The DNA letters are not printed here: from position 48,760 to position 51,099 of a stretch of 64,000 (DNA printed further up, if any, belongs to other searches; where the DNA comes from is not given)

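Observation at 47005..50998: Compact operon of two radical-SAM enzymes (one with PDZ + DUF512-like domains, one with SPASM) and a Nudix hydrolase: candidate uncharacterised system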

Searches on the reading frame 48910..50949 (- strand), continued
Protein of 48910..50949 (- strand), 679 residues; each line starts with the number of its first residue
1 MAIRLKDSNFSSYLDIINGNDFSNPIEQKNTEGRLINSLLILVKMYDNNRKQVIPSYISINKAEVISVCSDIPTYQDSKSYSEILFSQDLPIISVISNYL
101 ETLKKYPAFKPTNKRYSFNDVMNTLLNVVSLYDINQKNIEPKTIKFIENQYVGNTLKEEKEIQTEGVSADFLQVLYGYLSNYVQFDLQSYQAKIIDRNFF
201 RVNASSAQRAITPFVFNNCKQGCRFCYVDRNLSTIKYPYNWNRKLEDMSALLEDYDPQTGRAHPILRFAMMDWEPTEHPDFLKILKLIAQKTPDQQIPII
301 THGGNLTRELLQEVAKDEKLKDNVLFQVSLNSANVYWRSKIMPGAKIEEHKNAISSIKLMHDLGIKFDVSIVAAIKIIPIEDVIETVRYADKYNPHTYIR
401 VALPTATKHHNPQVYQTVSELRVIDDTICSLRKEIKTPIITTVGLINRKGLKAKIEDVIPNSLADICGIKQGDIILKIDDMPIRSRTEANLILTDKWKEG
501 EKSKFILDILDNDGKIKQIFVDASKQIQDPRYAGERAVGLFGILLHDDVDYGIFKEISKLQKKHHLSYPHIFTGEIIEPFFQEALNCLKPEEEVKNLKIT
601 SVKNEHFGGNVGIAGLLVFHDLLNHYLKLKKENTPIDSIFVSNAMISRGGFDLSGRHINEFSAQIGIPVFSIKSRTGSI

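Call 79: search_protein_families(library=ncbifam, proteins=[L007:13807-14853:+, L009:12005-13897:+, L009:13881-14534:+, L009:14538-15224:+, L024:7554-7982:+, L024:6528-7517:+], max_evalue=0.01)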
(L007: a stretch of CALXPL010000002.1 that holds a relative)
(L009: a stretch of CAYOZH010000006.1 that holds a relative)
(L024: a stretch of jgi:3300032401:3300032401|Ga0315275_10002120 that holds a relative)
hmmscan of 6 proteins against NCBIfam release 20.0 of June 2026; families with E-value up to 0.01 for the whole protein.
L007:13807-14853:+ (348 aa): 0 families

L009:12005-13897:+ (630 aa): 55 families (the best 25 are shown)
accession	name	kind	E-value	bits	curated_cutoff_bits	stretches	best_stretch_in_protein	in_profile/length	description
TIGR03962.1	mycofact_rSAM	equivalog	5.8e-23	81.6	265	1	67-405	5-322/339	mycofactocin radical SAM maturase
NF047865.1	rSAM_PapB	equivalog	1.5e-18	67.1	340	1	83-403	12-323/330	PapB family radical SAM/SPASM ranthipeptide maturase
TIGR02109.1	PQQ_syn_pqqE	equivalog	2e-14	53.3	381.35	1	70-413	3-332/358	pyrroloquinoline quinone biosynthesis protein PqqE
TIGR04053.2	TIGR04053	equivalog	1.4e-13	50.8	395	1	71-221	5-150/366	TIGR04053 family radical SAM/SPASM domain-containing protein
TIGR04083.1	rSAM_pep_methan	hypoth_equivalog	1.7e-13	50.2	300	1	76-426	2-344/376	TIGR04083 family peptide-modifying radical SAM enzyme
NF041298.1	rSAM_mat_DynA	equivalog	4.3e-13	49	450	1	78-425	5-353/356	dynobactin maturation radical SAM/SPASM protein DynA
NF050035.1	rSAM_WgK_link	exception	8.8e-13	48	650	2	73-205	8-133/367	radical SAM/SPASM peptide maturase WgkB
TIGR04080.1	rSAM_pep_cyc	equivalog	1.8e-12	46.7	500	2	67-162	100-189/440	KxxxW cyclic peptide radical SAM maturase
TIGR04317.1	W_rSAM_matur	equivalog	6.9e-12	45.1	380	1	75-337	5-256/349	tungsten cofactor oxidoreductase radical SAM maturase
TIGR04251.1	SCM_rSAM_ScmF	equivalog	2.9e-11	43.4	400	1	83-232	13-154/353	SynChlorMet cassette radical SAM/SPASM protein ScmF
TIGR04545.1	rSAM_ahbD_hemeb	equivalog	3.5e-11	43.1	500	2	83-267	9-181/339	heme b synthase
TIGR04303.1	GeoRSP_rSAM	equivalog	2.5e-10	40.5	400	1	84-402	15-312/325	GeoRSP system radical SAM/SPASM protein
TIGR03978.1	rSAM_paired_1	equivalog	2.8e-10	39.6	370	1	80-291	89-300/466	His-Xaa-Ser system radical SAM maturase HxsB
TIGR04250.1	SCM_rSAM_ScmE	equivalog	4.7e-10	38.9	400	1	80-234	9-152/358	SynChlorMet cassette radical SAM/SPASM protein ScmE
TIGR04347.1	pseudo_SAM_Halo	equivalog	5.8e-10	39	525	1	79-235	43-187/390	TIGR04347 family pseudo-SAM/SPASM protein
TIGR04085.1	rSAM_more_4Fe4S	domain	1.4e-09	38.3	27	1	318-406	1-84/93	SPASM domain-containing protein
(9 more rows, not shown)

L009:13881-14534:+ (217 aa): 4 families
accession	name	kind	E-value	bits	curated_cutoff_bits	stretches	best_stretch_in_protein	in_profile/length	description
TIGR04000.1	thiol_BshB2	equivalog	3.8e-25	88.8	195.25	1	15-198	3-186/217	bacillithiol biosynthesis deacetylase BshB2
TIGR04001.1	thiol_BshB1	equivalog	1.1e-12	48.2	182.5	1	14-140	3-117/226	bacillithiol biosynthesis deacetylase BshB1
TIGR03446.1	mycothiol_Mca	equivalog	3.4e-07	30.1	277.15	1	15-96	3-99/283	mycothiol conjugate amidase Mca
TIGR03445.1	mycothiol_MshB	equivalog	4.6e-06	26.7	224.35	1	18-91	3-81/284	N-acetyl-1-D-myo-inositol-2-amino-2-deoxy-alpha-D-glucopyranoside deacetylase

L009:14538-15224:+ (228 aa): 4 families
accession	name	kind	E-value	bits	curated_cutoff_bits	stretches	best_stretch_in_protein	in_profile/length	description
NF008044.0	PRK10776.1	equivalog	0.00026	20.9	148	1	35-84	19-63/130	8-oxo-dGTP diphosphatase MutT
NF006530.0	PRK08999.1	equivalog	0.0011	18.1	245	1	58-87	39-66/315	Nudix family hydrolase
TIGR00586.1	mutt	equivalog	0.0014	18.6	97.9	1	58-81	38-61/129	8-oxo-dGTP diphosphatase MutT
TIGR02705.1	nudix_YtkD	equivalog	0.0065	16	154.4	1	58-83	51-75/156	RNA deprotection pyrophosphohydrolase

L024:7554-7982:+ (142 aa): 23 families
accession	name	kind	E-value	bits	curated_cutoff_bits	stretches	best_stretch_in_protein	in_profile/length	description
NF006530.0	PRK08999.1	equivalog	1.1e-13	50.9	245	1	6-79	10-86/315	Nudix family hydrolase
TIGR00586.1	mutt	equivalog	1e-12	48.2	97.9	1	7-127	10-120/129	8-oxo-dGTP diphosphatase MutT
NF007834.0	PRK10546.1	equivalog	2.8e-12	46.6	156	1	5-62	7-66/135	pyrimidine (deoxy)nucleoside triphosphate diphosphatase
NF008044.0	PRK10776.1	equivalog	5.3e-11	42.5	148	1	23-88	25-92/130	8-oxo-dGTP diphosphatase MutT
NF011963.0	PRK15434.1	subfamily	1.1e-07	31.7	146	1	11-60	27-77/159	GDP-mannose mannosyl hydrolase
NF006961.0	PRK09438.1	equivalog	1.6e-07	30.9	103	1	10-64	17-70/151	dihydroneopterin triphosphate diphosphatase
NF003787.0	PRK05379.1-4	equivalog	6.7e-07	28.6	449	1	5-57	211-264/346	bifunctional nicotinamide-nucleotide adenylyltransferase/Nudix hydroxylase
NF012016.0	PRK15472.1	equivalog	7.3e-07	29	95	1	3-91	5-100/141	nucleoside triphosphatase NudI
NF001937.0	PRK00714.1-4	equivalog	9e-07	28.6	139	1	8-57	14-62/161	RNA pyrophosphohydrolase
NF003785.0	PRK05379.1-1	equivalog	9.4e-07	28.3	418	1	5-69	206-271/347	bifunctional nicotinamide-nucleotide adenylyltransferase/Nudix hydroxylase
NF001938.0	PRK00714.1-5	equivalog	5.4e-06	25.9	116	1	8-57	20-76/172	RNA pyrophosphohydrolase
NF003786.0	PRK05379.1-2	equivalog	6.5e-06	25.6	397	1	5-57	221-274/354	bifunctional nicotinamide-nucleotide adenylyltransferase/Nudix hydroxylase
NF041652.1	Nud_hyd_Dein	equivalog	1.4e-05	25.3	200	1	11-85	23-102/152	Nudix hydrolase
NF001936.0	PRK00714.1-3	equivalog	1.7e-05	24.8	118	1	13-56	23-65/155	RNA pyrophosphohydrolase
NF003788.0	PRK05379.1-5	equivalog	1.8e-05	24.2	354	1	6-59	217-271/351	bifunctional nicotinamide-nucleotide adenylyltransferase/Nudix hydroxylase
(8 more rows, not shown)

L024:6528-7517:+ (329 aa): 2 families
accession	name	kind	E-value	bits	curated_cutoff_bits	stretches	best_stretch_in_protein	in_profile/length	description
NF008424.0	PRK11253.1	equivalog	8.8e-31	107.1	378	1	14-326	5-300/308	muramoyltetrapeptide carboxypeptidase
NF010369.0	PRK13795.1-4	equivalog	0.006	14.8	1086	1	189-260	133-205/633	hypothetical protein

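Call 81: find_related_loci(query=A1, collection=metagenome_contigs, flank=8000)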
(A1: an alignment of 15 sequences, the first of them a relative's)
Query A1 (679 aa) in metagenome_contigs; peptide patterns used: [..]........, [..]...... (x = any residue, [..] = any of these).
150 stretches matched a pattern; 6 encode a relative of the query (tblastn E <= 1e-3); 6 distinct loci.
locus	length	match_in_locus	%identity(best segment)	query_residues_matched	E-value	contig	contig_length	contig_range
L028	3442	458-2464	53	1-679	0e+0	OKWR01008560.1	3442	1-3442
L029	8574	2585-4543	43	35-679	2e-178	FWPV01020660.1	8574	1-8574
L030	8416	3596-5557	43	34-679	7e-174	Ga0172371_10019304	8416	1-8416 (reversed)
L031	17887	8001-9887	41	35-670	2e-158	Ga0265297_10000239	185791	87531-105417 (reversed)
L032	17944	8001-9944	43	45-679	1e-171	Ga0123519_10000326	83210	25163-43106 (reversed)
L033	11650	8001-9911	38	31-679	6e-126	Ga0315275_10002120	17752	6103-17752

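Call 93: search_dna_similar(query=window:48910-50949:-, collection=plasmids, mode=protein, max_evalue=0.00001, max_rows=10)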
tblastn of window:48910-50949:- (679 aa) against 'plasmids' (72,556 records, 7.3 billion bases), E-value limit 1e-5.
Records with a match: 1; places in all: 1; records where one place covers at least 80% of the query: 0.
Best place of each record, by identity: <60% 1.
By first word of the organism name: Sinorhizobium 1.
By predicted mobility (MOB-suite, as given by PLSDB): non-mobilizable 1.
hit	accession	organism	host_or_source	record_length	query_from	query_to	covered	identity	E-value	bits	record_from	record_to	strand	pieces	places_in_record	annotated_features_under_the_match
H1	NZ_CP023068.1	Sinorhizobium sojae CCBAU 05684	G.max,nodule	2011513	219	668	66%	22.6%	3e-19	100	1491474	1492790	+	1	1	record has no annotation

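Call 94: search_dna_similar(query=window:48910-50949:-, collection=phages, mode=protein, max_evalue=0.00001, max_rows=10)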
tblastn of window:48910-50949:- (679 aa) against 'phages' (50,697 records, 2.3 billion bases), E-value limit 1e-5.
No match.

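Call 95: get_annotated_region(hit=H1, flank=7000)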
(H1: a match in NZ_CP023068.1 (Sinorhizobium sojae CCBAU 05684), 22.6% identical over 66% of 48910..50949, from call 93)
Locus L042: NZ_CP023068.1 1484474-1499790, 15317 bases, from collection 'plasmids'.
description: Sinorhizobium sojae CCBAU 05684 plasmid pSJ05684b, complete sequence
organism: Sinorhizobium sojae CCBAU 05684 (NCBI taxid 716928)
taxonomy: Bacteria; Pseudomonadota; Alphaproteobacteria; Hyphomicrobiales; Rhizobiaceae; Sinorhizobium; Sinorhizobium sojae; Sinorhizobium sojae CCBAU 05684
host: -; source: G.max,nodule; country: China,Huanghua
typing (MOB-suite, as given by PLSDB): non-mobilizable
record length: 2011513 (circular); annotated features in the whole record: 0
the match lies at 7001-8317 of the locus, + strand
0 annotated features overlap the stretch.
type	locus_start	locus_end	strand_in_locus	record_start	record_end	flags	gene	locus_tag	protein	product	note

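Call 97: search_protein_families(library=pfam, proteins=[L042:3024-5339:+, L042:6155-8353:+, L042:7876-10014:+, L042:10342-11532:+, L042:11489-12511:+, L042:12508-13245:+, L042:13285-14844:+, L042:1358-2110:+, L042:2114-2695:+, L042:10001-10627:+], max_evalue=0.001)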
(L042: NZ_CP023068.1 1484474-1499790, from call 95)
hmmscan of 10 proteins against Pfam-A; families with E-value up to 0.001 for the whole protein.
L042:3024-5339:+ (771 aa): 3 families
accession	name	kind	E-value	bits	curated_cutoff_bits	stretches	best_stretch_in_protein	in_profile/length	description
PF01610.23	DDE_Tnp_ISL3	-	3.3e-27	96.3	23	2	219-307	1-96/240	Transposase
PF14690.11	Zn_ribbon_ISL3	-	3.2e-10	40.7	25.5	1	99-141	4-46/47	zinc-finger of transposase IS204/IS1001/IS1096/IS1165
PF13551.12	HTH_29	-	0.00092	19.7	28.1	0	366-391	7-33/64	Winged helix-turn helix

L042:6155-8353:+ (732 aa): 4 families
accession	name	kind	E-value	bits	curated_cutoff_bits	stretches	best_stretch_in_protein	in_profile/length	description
PF04055.27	Radical_SAM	-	3.6e-12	47.2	29.5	1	280-445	4-165/166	Radical SAM superfamily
PF17820.7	PDZ_6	-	1.8e-08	34.5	27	1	520-567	6-54/54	PDZ domain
PF13180.12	PDZ_2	-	0.00012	22.7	27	1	515-573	15-75/80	PDZ domain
PF19238.5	Radical_SAM_2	-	0.00084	19.5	26.7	0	383-450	79-145/151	Radical SAM-like domain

L042:7876-10014:+ (712 aa): 2 families
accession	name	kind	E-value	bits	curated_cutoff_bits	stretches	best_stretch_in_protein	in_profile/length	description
PF04055.27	Radical_SAM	-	7.8e-18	65.6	29.5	1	356-508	1-142/166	Radical SAM superfamily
PF02310.24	B12-binding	-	6.9e-15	55.4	32.1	1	185-298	10-120/121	B12 binding domain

L042:10342-11532:+ (396 aa): 1 family
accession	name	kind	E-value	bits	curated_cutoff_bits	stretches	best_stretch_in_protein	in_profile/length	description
PF00248.27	Aldo_ket_red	-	5.9e-13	49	24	2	101-181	1-72/291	Aldo/keto reductase family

L042:11489-12511:+ (340 aa): 9 families
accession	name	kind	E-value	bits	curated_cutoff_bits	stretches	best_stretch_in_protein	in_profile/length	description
PF13649.12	Methyltransf_25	-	8.5e-22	78.1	27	1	131-222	1-97/97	Methyltransferase domain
PF08241.18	Methyltransf_11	-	5.9e-21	75.4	21.2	1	132-224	1-93/95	Methyltransferase domain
PF13847.12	Methyltransf_31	-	3.4e-15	56.4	27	1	127-230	3-113/145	Methyltransferase domain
PF13489.12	Methyltransf_23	-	1.2e-11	45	27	1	118-227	13-117/164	Methyltransferase domain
PF08242.18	Methyltransf_12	-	1.5e-11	45.3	30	1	132-223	1-97/98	Methyltransferase domain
PF01209.24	Ubie_methyltran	-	9.6e-10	38.6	20.1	1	126-237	46-162/233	ubiE/COQ5 methyltransferase family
PF01706.21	FliG_C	-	5.9e-05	23.7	23.3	1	13-91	20-95/108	FliG C-terminal domain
PF05175.20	MTS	-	0.00022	21.4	23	1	128-225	32-137/170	Methyltransferase small domain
PF07021.18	MetW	-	0.00047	20.3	21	1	127-204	13-90/193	Methionine biosynthesis protein MetW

L042:12508-13245:+ (245 aa): 2 families
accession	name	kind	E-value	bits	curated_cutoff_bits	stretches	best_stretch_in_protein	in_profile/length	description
PF13640.12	2OG-FeII_Oxy_3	-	1.7e-15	58.2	27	1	149-239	3-97/98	2OG-Fe(II) oxygenase superfamily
PF13661.12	2OG-FeII_Oxy_4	-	9.9e-13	48.9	27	1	150-238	4-96/98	2OG-Fe(II) oxygenase superfamily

L042:13285-14844:+ (519 aa): 2 families
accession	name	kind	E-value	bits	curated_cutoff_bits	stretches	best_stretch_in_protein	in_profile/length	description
PF02310.24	B12-binding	-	5e-17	62.3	32.1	1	18-131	10-120/121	B12 binding domain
PF04055.27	Radical_SAM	-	1.3e-08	35.6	29.5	1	191-358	2-161/166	Radical SAM superfamily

L042:1358-2110:+ (250 aa): 2 families
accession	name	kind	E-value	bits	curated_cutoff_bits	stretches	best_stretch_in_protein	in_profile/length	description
PF07080.17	DUF1348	-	1.8e-64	216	22.1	1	102-230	1-129/130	Protein of unknown function (DUF1348)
PF12680.13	SnoaL_2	-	8.9e-05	23.5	27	1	113-210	1-98/102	SnoaL-like domain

L042:2114-2695:+ (193 aa): 3 families
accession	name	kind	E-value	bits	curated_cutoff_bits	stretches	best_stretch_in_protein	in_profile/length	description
PF21993.1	TetR_C_13_2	-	9.1e-12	45.6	27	1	80-174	1-99/103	Transcriptional regulator LmrA/YxaF-like, C-terminal domain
PF00440.29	TetR_N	-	1.1e-08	35.1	24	1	16-58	6-47/47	Bacterial regulatory proteins, tetR family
PF16925.10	TetR_C_13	-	0.00016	22.4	27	1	99-176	22-106/109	Tetracyclin repressor-like, C-terminal domain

L042:10001-10627:+ (208 aa): 0 families

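Call 102: find_related_loci(query=A1, collection=viral_contigs, flank=8000)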
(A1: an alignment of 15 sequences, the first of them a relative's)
Query A1 (679 aa) in viral_contigs; peptide patterns used: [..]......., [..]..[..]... (x = any residue, [..] = any of these).
192 stretches matched a pattern, but none encodes a relative of the query by tblastn (E <= 1e-3).
